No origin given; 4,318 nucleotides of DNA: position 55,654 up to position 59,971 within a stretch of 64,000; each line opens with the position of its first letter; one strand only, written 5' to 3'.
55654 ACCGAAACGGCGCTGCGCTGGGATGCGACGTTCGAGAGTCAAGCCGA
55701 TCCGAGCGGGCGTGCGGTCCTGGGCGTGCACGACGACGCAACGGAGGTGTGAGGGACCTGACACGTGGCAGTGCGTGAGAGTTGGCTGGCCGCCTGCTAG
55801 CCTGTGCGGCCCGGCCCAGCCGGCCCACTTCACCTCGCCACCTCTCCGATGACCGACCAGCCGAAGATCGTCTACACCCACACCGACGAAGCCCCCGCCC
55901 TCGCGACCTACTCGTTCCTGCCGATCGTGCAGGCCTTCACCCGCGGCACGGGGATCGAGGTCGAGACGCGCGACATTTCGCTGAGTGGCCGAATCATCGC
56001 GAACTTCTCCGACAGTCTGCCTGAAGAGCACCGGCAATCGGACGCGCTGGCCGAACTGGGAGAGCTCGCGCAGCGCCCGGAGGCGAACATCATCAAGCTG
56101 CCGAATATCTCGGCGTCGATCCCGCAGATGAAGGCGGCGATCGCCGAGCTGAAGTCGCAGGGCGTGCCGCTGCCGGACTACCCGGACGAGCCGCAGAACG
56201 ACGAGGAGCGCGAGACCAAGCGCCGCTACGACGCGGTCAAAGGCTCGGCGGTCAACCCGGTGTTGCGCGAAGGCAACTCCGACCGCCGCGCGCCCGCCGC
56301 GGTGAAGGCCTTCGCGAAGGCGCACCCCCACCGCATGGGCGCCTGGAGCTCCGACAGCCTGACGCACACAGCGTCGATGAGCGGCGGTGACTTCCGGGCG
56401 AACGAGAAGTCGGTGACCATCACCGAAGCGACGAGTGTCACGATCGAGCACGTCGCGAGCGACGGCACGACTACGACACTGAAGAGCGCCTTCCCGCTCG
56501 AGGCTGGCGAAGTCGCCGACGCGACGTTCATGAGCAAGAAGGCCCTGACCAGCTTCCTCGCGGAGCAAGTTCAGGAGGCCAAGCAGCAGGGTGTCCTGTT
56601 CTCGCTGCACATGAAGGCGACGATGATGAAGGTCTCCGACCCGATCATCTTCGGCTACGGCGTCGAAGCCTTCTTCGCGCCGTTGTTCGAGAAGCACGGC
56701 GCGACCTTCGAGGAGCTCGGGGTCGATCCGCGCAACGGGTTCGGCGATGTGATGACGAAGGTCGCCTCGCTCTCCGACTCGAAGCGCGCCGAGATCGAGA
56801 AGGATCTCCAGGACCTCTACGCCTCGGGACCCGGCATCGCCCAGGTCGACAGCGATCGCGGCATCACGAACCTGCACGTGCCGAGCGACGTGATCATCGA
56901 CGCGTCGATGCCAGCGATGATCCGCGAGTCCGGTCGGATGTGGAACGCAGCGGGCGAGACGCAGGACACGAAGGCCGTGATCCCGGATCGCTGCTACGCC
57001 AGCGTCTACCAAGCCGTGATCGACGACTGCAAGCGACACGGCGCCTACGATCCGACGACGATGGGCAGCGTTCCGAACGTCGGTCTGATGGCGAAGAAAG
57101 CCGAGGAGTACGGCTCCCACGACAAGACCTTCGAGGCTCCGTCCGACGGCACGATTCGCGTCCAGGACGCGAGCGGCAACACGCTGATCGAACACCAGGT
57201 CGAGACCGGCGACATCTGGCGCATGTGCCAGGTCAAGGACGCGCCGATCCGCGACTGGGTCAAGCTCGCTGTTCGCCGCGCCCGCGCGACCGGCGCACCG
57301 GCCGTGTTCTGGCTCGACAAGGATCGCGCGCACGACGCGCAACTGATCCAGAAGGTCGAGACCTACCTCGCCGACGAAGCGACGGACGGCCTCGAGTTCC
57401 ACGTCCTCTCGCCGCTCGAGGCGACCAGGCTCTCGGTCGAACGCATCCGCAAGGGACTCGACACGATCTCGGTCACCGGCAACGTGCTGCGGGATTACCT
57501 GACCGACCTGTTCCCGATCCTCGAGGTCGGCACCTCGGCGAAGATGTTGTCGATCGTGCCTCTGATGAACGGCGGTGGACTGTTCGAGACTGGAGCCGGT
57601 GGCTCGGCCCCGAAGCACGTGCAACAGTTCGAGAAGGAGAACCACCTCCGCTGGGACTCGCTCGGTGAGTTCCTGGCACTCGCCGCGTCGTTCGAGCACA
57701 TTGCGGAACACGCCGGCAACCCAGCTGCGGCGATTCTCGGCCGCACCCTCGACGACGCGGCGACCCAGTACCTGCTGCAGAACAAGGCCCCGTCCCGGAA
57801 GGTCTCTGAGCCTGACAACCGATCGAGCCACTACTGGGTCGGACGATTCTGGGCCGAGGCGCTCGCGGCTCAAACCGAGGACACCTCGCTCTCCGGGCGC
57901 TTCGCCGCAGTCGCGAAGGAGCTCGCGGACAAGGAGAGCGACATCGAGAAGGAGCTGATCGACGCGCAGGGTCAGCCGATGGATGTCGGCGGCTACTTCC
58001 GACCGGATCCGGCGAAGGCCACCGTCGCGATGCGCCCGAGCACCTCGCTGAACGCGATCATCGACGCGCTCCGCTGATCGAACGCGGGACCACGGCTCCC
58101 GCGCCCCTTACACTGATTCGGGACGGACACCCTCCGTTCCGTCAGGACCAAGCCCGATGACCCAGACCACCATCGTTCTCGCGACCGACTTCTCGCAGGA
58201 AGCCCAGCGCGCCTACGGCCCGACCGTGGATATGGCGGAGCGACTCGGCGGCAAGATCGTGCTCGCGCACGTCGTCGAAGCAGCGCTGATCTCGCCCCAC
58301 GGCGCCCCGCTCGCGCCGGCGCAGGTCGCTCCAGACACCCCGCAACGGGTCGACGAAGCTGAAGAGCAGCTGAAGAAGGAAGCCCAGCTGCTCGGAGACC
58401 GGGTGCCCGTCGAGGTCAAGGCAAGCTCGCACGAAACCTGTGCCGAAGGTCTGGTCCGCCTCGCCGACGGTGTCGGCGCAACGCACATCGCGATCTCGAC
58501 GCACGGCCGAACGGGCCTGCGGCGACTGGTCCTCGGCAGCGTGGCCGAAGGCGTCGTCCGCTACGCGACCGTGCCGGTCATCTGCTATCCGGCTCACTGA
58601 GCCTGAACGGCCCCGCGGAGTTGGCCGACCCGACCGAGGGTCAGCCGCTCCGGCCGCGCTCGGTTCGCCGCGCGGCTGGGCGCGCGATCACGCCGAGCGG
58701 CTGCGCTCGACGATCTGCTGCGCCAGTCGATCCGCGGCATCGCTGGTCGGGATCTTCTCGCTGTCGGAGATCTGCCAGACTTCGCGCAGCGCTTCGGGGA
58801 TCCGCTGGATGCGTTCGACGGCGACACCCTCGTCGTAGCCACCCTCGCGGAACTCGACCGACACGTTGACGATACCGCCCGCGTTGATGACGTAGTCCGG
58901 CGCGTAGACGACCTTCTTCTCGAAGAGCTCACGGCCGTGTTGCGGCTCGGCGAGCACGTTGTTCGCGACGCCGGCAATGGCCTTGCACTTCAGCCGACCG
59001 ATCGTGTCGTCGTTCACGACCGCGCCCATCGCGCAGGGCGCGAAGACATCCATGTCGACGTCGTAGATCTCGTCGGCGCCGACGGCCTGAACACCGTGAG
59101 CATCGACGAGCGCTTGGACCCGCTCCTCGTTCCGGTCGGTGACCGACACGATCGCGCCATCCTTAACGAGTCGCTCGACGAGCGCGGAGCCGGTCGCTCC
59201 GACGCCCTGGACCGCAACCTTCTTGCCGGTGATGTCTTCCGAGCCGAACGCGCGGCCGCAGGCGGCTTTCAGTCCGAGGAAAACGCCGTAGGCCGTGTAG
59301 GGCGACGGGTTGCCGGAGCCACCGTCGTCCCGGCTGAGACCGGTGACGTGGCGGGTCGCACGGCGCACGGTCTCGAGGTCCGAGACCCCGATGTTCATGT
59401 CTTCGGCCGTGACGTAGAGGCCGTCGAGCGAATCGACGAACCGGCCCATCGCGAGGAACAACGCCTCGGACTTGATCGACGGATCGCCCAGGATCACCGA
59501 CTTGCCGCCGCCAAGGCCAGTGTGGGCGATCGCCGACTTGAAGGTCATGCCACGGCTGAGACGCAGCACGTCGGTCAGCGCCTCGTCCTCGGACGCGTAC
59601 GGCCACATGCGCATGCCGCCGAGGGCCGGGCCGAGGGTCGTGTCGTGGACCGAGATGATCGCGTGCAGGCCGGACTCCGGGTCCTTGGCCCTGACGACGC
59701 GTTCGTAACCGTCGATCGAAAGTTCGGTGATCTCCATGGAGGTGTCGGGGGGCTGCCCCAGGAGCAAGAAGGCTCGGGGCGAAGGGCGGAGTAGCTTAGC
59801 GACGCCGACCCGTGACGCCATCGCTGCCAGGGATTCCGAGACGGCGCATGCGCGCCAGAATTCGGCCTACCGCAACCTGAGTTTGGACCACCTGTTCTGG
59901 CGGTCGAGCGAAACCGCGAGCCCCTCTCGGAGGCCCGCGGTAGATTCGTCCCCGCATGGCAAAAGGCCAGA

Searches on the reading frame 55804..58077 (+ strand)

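Call 59: search_protein_families(library=pfam, proteins=[window:55804-58077:+], max_evalue=0.0001)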
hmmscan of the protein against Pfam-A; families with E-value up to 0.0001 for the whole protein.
window:55804-58077:+ (757 aa): 1 family
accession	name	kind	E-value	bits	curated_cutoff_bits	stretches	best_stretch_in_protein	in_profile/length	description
PF03971.19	IDH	-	0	1261.5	25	1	21-754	1-734/734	Monomeric isocitrate dehydrogenase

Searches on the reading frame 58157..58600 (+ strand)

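Call 6: search_protein_families(library=pfam, proteins=[window:58157-58600:+], max_evalue=0.01)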
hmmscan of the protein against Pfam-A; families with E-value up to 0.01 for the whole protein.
window:58157-58600:+ (147 aa): 1 family
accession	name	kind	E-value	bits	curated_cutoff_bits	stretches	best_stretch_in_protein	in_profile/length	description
PF00582.32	Usp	-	3.7e-23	83.1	24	1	5-144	4-140/141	Universal stress protein family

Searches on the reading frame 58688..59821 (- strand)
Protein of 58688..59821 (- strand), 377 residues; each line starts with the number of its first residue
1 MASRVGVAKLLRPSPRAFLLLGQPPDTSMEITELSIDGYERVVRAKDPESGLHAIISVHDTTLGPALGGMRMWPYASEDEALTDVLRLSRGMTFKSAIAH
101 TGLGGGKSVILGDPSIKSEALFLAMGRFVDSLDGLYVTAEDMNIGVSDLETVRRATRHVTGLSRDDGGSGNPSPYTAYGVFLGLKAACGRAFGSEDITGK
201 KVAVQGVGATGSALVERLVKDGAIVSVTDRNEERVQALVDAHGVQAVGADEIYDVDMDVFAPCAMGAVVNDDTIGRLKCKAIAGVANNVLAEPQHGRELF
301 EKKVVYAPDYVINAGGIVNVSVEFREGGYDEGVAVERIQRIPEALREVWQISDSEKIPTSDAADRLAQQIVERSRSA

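Call 6: search_protein_families(library=pfam, proteins=[window:58688-59821:-], max_evalue=0.01)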
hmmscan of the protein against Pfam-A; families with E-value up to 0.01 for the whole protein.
window:58688-59821:- (377 aa): 8 families
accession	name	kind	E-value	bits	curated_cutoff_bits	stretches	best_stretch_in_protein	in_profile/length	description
PF02812.23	ELFV_dehydrog_N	-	5e-23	81.7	25.3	1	41-157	3-128/129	Glu/Leu/Phe/Val dehydrogenase, dimerisation domain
PF00208.27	ELFV_dehydrog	-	1.4e-17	64.6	23.4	2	232-373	86-235/241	Glutamate/Leucine/Phenylalanine/Valine dehydrogenase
PF03807.23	F420_oxidored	-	1.9e-05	25.6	21.6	1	201-249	1-53/94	NADP oxidoreductase coenzyme F420-dependent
PF01488.26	Shikimate_DH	-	0.0001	22.8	24.3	1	196-253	9-67/138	Shikimate / quinate 5-dehydrogenase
PF03446.21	NAD_binding_2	-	0.00015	22.2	21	1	201-251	1-48/161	NAD binding domain of 6-phosphogluconate dehydrogenase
PF02254.24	TrkA_N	-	0.00081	20.1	23.8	1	202-250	1-48/116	TrkA-N domain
PF02826.25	2-Hacid_dh_C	-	0.0011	18.8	25.1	1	192-254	29-90/178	D-isomer specific 2-hydroxyacid dehydrogenase, NAD binding domain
PF00106.31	adh_short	-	0.0034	17.3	26.6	1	209-270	11-69/195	short chain dehydrogenase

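Call 7: search_protein_families(library=ncbifam, proteins=[window:58688-59821:-], max_evalue=0.01)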
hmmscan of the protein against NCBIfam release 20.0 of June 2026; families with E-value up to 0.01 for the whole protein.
window:58688-59821:- (377 aa): 20 families
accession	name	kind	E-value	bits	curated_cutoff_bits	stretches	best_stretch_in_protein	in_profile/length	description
NF035922.1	Trp_DH_ScyB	equivalog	4.4e-106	354.8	600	1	37-375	9-343/346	tryptophan dehydrogenase ScyB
NF040817.1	GdhA_Arch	equivalog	2.7e-18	66.4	750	2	237-370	269-406/419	glutamate dehydrogenase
NF041398.1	GluDhGdhB_Halo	equivalog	1.2e-14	54.1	620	1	57-338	56-361/410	glutamate dehydrogenase GdhB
NF006929.0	PRK09414.1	equivalog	1.2e-10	40.9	536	1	224-338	279-395/445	NADP-specific glutamate dehydrogenase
NF010634.0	PRK14031.1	equivalog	1.3e-07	30.5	822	1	233-323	287-379/444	NADP-specific glutamate dehydrogenase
NF010633.0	PRK14030.1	subfamily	2.4e-06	26.9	743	1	231-324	285-381/445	glutamate dehydrogenase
TIGR03325.1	BphB_TodD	equivalog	1.5e-05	24.4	459.85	1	204-249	10-56/263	cis-2,3-dihydrobiphenyl-2,3-diol dehydrogenase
NF042950.1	3PPDhyd_Dh_HcaB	equivalog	5.8e-05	22.6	450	1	198-248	5-56/269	3-phenylpropionate-dihydrodiol/cinnamic acid-dihydrodiol dehydrogenase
NF004849.1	PRK06200.1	equivalog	0.00029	20.1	330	1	197-244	4-52/269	3-(cis-5,6-dihydroxycyclohexa-1,3-dien-1-yl)propanoate dehydrogenase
NF006194.0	PRK08324.2-2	equivalog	0.00048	18.9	686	1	197-265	437-505/703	bifunctional aldolase/short-chain dehydrogenase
TIGR01035.1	hemA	equivalog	0.00058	18.9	209.55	1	192-255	175-237/416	glutamyl-tRNA reductase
NF012005.0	PRK15461.1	equivalog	0.001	18.3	348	1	201-250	3-52/298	sulfolactaldehyde 3-reductase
TIGR02632.1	RhaD_aldol-ADH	equivalog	0.002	16.6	567.75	1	198-269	413-484/676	bifunctional rhamnulose-1-phosphate aldolase/short-chain dehydrogenase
TIGR03911.1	pyrrolys_PylD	equivalog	0.0045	16.2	150.05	1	195-293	141-241/266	3-methylornithyl-N6-L-lysine dehydrogenase PylD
NF006190.0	PRK08324.1-4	equivalog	0.0053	14.9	1014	1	203-261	431-489/689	bifunctional aldolase/short-chain dehydrogenase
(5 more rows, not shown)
